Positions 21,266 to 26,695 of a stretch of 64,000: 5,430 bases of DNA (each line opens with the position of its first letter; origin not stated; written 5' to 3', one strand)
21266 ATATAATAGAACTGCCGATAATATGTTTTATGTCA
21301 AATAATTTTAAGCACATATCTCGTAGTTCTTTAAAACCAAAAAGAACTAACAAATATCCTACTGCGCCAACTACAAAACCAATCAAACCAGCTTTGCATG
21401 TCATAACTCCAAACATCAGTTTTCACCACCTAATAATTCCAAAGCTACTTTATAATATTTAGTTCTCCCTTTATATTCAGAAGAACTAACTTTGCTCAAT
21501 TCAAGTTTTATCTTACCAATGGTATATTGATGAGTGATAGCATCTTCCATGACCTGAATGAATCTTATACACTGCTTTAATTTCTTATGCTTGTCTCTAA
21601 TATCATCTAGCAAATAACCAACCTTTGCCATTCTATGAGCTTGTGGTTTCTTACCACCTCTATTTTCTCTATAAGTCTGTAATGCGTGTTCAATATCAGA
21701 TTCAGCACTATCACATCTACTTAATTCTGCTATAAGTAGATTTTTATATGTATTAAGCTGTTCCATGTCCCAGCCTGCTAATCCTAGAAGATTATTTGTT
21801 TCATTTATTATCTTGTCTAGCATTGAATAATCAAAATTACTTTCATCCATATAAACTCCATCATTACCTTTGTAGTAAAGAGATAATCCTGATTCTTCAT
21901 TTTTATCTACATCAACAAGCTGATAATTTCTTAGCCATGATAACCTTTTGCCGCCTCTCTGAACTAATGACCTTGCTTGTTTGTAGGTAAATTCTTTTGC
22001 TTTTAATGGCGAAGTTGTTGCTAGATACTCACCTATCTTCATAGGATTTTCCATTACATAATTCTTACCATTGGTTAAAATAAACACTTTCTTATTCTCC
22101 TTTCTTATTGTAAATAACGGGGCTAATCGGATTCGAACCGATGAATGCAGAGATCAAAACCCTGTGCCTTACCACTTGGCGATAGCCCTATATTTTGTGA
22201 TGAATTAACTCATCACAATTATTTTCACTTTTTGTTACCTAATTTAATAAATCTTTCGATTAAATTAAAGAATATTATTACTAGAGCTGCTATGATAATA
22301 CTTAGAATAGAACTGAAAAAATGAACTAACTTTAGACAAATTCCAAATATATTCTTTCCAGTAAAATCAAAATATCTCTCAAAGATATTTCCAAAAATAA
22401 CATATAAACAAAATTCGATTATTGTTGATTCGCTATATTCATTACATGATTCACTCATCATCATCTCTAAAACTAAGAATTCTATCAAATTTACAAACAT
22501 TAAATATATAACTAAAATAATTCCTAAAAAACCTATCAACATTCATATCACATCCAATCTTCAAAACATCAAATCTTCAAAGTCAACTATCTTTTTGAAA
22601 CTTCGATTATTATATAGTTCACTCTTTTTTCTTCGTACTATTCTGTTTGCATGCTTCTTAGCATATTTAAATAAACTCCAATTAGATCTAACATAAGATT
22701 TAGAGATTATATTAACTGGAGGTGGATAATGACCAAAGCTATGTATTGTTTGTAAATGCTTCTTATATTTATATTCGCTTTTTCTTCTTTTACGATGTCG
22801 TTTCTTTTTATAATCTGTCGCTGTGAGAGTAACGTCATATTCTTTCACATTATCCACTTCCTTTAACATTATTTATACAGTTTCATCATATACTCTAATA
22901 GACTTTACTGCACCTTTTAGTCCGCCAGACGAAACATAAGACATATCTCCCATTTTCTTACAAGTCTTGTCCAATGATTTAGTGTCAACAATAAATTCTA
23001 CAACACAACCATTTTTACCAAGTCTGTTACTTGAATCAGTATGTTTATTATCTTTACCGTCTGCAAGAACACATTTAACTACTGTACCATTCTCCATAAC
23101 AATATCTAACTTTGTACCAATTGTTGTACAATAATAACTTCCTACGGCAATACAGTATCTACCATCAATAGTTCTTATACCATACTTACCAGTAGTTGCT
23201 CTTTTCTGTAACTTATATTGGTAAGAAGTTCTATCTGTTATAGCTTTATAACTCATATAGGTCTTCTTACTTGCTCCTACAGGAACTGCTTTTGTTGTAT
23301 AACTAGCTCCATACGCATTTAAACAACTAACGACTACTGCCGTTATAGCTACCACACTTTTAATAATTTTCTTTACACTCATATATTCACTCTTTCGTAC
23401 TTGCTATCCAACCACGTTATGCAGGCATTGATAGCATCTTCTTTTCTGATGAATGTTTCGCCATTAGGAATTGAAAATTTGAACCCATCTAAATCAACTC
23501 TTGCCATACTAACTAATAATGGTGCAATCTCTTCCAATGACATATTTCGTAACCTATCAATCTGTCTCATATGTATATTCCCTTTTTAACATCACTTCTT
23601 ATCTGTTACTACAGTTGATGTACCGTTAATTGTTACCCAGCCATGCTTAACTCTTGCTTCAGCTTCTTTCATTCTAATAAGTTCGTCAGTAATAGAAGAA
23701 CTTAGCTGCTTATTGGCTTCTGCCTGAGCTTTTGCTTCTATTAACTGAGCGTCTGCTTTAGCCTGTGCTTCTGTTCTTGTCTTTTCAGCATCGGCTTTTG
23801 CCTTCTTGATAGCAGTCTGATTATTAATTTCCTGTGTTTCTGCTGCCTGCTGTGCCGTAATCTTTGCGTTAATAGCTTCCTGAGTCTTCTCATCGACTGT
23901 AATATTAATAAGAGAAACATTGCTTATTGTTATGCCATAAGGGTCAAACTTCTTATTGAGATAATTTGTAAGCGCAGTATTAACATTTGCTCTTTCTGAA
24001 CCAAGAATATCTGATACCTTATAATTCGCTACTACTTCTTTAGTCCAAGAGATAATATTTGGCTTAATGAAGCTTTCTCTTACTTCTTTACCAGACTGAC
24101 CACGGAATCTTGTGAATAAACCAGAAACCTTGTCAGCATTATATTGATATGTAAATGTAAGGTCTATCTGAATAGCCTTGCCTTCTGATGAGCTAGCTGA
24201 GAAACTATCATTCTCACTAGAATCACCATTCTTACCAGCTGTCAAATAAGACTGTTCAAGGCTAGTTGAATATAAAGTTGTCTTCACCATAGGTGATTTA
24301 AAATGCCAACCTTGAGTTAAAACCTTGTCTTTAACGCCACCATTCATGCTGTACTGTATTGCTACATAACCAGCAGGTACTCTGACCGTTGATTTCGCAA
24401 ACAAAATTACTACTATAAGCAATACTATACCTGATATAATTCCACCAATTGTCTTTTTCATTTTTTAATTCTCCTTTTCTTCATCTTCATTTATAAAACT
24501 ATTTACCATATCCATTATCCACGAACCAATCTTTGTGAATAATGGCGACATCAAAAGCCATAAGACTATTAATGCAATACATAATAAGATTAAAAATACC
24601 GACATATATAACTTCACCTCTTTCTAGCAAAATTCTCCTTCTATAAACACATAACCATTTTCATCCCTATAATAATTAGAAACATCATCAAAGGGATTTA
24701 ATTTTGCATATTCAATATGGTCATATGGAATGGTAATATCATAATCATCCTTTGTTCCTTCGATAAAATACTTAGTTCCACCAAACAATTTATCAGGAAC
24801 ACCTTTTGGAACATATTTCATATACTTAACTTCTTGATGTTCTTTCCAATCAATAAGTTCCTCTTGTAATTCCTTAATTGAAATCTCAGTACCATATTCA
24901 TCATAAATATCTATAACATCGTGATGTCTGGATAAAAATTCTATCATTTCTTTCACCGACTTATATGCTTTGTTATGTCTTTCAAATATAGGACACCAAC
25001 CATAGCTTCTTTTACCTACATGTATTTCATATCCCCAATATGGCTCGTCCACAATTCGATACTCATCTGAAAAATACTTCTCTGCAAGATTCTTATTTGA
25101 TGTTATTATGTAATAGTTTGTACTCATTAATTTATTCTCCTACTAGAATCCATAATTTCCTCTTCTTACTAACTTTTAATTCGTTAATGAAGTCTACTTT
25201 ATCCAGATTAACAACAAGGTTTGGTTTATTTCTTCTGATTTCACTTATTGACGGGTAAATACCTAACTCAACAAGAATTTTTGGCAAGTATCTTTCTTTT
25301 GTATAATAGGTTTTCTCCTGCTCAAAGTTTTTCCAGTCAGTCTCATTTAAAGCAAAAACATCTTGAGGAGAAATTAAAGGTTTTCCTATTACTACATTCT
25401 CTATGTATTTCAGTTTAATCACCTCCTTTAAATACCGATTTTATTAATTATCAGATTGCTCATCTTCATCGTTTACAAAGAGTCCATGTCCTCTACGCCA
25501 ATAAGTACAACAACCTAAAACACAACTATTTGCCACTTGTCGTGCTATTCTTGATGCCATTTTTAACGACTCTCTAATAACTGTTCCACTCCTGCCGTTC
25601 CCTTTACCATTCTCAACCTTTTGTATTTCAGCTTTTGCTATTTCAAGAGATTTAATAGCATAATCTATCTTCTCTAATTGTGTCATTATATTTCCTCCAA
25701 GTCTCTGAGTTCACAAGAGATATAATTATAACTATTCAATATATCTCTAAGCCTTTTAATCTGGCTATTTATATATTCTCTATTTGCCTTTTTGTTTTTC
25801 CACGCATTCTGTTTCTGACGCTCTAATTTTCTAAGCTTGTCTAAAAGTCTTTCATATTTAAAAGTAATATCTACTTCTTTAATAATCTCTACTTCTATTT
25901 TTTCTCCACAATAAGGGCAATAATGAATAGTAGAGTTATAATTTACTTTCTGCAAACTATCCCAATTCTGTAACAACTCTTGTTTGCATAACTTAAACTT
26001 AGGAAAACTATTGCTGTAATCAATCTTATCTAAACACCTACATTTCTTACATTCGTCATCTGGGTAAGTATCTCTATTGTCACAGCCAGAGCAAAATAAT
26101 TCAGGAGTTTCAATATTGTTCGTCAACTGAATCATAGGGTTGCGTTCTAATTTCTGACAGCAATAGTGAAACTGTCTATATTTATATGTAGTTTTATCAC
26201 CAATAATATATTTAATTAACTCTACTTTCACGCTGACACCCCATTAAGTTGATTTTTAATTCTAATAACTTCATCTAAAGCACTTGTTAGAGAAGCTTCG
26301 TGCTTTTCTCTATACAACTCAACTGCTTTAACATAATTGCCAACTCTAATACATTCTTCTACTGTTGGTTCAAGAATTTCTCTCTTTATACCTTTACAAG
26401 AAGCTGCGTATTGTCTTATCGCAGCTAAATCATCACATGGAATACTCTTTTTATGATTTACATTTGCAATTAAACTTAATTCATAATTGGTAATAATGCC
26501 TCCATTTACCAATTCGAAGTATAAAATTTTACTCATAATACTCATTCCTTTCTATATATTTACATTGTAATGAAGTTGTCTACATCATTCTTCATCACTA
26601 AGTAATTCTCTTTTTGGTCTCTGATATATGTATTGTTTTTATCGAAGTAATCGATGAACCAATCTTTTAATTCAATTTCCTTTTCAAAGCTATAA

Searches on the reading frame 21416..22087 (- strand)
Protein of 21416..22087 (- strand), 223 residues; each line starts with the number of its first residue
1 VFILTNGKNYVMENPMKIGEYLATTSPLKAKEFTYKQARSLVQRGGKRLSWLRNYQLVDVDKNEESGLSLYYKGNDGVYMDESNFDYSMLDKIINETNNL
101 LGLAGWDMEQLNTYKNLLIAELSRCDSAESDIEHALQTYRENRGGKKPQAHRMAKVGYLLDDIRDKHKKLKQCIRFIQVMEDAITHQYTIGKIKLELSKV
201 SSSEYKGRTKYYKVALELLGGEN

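Call 32: search_protein_families(library=phrogs, proteins=[window:21416-22087:-], max_evalue=0.001)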
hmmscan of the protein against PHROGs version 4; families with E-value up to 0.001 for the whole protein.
window:21416-22087:- (223 aa): 0 families

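Call 72: search_protein_families(library=pfam, proteins=[window:21416-22087:-], max_evalue=0.001)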
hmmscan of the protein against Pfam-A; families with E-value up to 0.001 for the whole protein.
window:21416-22087:- (223 aa): 0 families

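Call 86: find_related_loci(query=window:21419-22087:-, collection=viral_contigs, flank=8000)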
Query window:21419-22087:- (223 aa) in viral_contigs; peptide patterns used: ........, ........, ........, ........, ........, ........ (x = any residue, [..] = any of these).
93 stretches matched a pattern; 68 encode a relative of the query (tblastn E <= 1e-3); 68 distinct loci.
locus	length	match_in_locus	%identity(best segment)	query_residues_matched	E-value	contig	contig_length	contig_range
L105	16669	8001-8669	99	1-223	4e-149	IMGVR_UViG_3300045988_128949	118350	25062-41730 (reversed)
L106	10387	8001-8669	96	1-223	1e-145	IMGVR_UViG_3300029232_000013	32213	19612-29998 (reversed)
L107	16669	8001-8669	95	1-223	3e-145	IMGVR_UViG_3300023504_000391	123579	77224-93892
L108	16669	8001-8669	72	1-221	7e-106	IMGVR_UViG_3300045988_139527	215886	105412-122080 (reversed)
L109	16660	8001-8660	70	1-219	2e-105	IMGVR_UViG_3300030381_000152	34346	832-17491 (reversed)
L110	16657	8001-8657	71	1-219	4e-105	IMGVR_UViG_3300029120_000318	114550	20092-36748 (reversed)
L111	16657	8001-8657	69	1-219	3e-105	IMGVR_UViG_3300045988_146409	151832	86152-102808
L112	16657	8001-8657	69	1-219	3e-105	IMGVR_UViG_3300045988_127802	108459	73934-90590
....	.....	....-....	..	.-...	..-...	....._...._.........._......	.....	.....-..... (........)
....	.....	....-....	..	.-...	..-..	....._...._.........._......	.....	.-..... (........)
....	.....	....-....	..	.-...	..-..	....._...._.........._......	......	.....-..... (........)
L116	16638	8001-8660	67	1-219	2e-98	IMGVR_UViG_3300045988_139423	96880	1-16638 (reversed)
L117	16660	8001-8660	67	1-219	2e-98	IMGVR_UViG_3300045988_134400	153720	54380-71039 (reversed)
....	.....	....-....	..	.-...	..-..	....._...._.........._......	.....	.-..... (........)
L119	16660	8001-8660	67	1-219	2e-98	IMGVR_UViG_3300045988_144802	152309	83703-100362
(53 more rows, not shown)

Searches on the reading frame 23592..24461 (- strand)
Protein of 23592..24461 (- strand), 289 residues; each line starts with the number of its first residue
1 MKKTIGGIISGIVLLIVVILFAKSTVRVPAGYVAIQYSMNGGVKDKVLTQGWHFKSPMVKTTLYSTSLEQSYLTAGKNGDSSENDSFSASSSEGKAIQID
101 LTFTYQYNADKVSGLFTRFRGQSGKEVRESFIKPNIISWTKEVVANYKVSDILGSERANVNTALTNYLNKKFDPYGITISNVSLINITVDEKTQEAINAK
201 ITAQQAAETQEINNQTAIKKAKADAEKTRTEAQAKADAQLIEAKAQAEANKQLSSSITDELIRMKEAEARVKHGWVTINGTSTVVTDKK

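Call 3: search_protein_families(library=pfam, proteins=[window:23592-24461:-], max_evalue=0.1)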
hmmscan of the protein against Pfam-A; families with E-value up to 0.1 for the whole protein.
window:23592-24461:- (289 aa): 3 families
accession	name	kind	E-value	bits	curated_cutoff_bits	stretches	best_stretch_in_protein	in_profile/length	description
PF01145.31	Band_7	-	7.8e-28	98.1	23.6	1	27-225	2-176/176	SPFH domain / Band 7 family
PF13421.11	Band_7_1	-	0.0019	18.3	24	1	131-200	136-206/211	SPFH domain-Band 7 family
PF20878.2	REST_helical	-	0.055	14.1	27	0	227-260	22-55/65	Helical region in REST corepressor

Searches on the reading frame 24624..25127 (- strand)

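Call 3: search_protein_families(library=pfam, proteins=[window:24624-25127:-], max_evalue=0.1)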
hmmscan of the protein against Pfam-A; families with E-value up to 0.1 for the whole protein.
window:24624-25127:- (167 aa): 0 families

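Call 5: search_protein_families(library=phrogs, proteins=[window:24624-25127:-], max_evalue=0.01)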
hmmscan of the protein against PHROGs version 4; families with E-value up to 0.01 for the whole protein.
window:24624-25127:- (167 aa): 1 family
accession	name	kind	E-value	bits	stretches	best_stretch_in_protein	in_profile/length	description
phrog_12436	-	unknown function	0.0036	18.4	0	21-89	9-74/124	-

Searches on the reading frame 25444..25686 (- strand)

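Call 3: search_protein_families(library=pfam, proteins=[window:25444-25686:-], max_evalue=0.1)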
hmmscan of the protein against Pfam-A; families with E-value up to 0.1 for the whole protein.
window:25444-25686:- (80 aa): 1 family
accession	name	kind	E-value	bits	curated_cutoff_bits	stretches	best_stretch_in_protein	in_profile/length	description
PF15349.11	DCA16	-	0.099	12.6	27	0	47-63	165-181/216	DDB1- and CUL4-associated factor 16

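Call 5: search_protein_families(library=phrogs, proteins=[window:25444-25686:-], max_evalue=0.01)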
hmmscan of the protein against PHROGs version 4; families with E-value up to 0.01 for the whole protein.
window:25444-25686:- (80 aa): 0 families

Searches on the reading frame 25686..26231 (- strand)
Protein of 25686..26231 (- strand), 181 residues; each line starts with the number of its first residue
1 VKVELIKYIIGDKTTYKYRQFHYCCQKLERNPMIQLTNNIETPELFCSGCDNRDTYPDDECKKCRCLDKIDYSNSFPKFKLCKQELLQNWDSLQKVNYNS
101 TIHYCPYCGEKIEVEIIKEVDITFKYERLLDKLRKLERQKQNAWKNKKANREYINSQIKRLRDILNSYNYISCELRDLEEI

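Call 3: search_protein_families(library=pfam, proteins=[window:25686-26231:-], max_evalue=0.1)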
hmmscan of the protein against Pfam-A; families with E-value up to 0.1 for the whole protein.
window:25686-26231:- (181 aa): 3 families
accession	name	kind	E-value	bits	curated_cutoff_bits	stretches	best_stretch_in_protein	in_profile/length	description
PF01155.25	HypA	-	0.022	15.2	28.9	0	2-66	25-94/112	Hydrogenase/urease nickel incorporation, metallochaperone, hypA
PF18812.6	PBECR3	-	0.043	14.2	30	1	109-171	4-65/115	phage-Barnase-EndoU-ColicinE5/D-RelE like nuclease3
PF08271.17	Zn_Ribbon_TF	-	0.05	13.6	29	1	96-119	13-36/43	TFIIB zinc-binding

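Call 5: search_protein_families(library=phrogs, proteins=[window:25686-26231:-], max_evalue=0.01)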
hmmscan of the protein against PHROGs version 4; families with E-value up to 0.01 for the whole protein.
window:25686-26231:- (181 aa): 1 family
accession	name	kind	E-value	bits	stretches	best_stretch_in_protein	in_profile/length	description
phrog_24972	-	unknown function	0.0028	18.8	1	81-121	10-50/62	-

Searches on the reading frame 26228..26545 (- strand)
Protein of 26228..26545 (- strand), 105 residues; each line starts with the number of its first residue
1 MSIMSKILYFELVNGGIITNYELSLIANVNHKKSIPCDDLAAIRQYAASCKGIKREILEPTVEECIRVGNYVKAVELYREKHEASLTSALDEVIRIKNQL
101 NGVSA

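Call 3: search_protein_families(library=pfam, proteins=[window:26228-26545:-], max_evalue=0.1)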
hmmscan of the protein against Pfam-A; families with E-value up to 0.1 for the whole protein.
window:26228-26545:- (105 aa): 2 families
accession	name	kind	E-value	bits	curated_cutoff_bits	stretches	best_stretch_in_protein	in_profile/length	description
PF10180.14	WKF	-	0.012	15.8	25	1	21-63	19-61/63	WKF domain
PF15704.10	Mt_ATP_synt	-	0.086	13.2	27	0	30-66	36-72/188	Mitochondrial ATP synthase subunit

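Call 5: search_protein_families(library=phrogs, proteins=[window:26228-26545:-], max_evalue=0.01)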
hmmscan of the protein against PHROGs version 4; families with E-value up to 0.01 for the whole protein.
window:26228-26545:- (105 aa): 0 families
